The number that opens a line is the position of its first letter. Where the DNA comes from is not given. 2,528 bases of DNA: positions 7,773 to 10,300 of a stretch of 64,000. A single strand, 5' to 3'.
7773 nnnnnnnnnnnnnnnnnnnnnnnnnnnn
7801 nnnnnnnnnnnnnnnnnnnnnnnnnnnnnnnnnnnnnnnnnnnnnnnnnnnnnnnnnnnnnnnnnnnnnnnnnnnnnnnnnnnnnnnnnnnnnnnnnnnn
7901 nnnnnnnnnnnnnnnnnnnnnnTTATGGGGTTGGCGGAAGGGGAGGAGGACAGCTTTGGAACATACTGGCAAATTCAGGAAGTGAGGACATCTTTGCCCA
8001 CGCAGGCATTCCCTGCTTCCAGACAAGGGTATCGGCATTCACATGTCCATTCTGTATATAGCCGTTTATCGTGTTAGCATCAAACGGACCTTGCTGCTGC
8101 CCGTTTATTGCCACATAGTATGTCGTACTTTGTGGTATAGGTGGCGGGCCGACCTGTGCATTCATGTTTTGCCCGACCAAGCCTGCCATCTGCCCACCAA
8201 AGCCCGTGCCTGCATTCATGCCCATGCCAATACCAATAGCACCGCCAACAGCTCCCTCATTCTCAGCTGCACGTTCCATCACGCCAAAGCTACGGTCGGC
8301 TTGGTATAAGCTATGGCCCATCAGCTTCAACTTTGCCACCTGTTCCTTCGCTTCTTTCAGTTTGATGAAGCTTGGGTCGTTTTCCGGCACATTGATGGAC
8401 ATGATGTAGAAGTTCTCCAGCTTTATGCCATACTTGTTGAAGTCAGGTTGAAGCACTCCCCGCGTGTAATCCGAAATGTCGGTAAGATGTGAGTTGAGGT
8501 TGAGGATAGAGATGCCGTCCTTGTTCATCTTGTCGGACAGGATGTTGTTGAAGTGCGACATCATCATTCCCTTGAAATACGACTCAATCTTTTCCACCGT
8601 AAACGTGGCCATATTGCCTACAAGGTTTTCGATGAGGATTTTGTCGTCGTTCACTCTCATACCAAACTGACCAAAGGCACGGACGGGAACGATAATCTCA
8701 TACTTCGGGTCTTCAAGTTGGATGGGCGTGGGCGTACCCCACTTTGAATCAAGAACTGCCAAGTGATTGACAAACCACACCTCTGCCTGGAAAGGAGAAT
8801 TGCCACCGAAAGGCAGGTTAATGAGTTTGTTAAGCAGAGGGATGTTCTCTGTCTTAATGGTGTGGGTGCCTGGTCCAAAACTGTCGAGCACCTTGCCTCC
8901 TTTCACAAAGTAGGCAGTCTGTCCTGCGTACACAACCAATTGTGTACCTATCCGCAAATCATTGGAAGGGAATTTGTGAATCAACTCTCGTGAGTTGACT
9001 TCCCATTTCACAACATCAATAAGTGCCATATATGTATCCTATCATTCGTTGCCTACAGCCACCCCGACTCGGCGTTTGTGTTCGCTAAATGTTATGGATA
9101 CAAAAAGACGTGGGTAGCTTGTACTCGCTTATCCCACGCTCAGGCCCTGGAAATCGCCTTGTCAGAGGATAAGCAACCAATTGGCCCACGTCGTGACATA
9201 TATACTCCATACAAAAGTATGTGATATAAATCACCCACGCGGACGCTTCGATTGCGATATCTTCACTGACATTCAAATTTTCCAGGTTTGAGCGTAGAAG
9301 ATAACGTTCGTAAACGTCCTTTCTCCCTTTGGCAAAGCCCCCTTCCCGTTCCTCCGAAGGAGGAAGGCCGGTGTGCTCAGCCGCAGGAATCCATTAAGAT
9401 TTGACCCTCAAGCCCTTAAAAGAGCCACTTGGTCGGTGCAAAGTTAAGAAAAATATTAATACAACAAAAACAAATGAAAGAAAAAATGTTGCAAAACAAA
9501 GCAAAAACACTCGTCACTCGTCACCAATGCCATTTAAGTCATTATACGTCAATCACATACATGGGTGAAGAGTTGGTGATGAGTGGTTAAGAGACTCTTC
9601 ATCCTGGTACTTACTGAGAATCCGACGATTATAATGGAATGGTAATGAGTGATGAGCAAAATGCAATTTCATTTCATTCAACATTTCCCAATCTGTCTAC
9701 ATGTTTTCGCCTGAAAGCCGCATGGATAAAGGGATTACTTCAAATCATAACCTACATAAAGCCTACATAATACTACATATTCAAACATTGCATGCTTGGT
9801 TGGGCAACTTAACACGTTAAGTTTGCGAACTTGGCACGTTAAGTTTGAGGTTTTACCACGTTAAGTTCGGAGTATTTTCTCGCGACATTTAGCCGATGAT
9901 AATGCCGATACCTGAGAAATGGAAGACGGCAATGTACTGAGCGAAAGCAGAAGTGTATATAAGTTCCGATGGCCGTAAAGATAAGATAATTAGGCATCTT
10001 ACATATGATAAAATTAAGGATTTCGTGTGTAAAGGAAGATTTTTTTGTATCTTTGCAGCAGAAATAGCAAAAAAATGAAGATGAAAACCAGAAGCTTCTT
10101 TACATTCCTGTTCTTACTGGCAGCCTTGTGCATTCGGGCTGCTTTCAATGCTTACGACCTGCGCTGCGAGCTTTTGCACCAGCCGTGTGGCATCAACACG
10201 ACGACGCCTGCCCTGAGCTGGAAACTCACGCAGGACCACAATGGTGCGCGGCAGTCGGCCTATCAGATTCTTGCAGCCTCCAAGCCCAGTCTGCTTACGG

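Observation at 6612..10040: AT-rich island carrying a compact SPFH-GYF / 4-TM / zinc-ribbon-TM three-gene operon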

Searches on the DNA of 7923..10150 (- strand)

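Call 30: search_rna_families(source=window, start=8900, end=10150, threshold=evalue, max_evalue=5)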
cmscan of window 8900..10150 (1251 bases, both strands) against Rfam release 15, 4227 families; matches with E-value up to 5: 3.
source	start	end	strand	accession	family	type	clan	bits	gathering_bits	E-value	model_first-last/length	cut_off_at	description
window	9892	9942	+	RF01152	sR1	Gene; snRNA; snoRNA; CD-box;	-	19.2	45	0.026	1-57/57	no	Small nucleolar RNA sR1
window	9892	9942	+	RF01145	sR14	Gene; snRNA; snoRNA; CD-box;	-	15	38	0.33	1-54/54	no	Small nucleolar RNA sR14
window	9892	9942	+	RF01122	sR39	Gene; snRNA; snoRNA; CD-box;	-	12.6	50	3.1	1-56/56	no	Small nucleolar RNA sR39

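Call 73: search_rna_families(sources=[L037, L030, L015, L023], threshold=evalue, max_evalue=0.05)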
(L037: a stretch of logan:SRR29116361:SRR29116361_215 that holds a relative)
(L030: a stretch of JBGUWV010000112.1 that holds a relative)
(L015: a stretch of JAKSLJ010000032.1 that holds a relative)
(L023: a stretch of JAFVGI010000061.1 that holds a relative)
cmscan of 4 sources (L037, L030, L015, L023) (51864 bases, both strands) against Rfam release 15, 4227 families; matches with E-value up to 0.05: 3.
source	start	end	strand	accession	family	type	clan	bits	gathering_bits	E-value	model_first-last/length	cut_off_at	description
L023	10876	10946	-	RF04319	BTncRNA_FopS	Gene; sRNA;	-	63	56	6.2e-07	1-71/71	no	Bacteroidetes FopS (family of paralogous sRNAs)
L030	1768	1839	+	RF00005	tRNA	Gene; tRNA;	CL00001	61.6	29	5.2e-11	1-71/71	no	tRNA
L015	3933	3969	-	RF03085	abiF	Gene; sRNA;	-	58.5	37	1.8e-08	1-37/37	no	abiF RNA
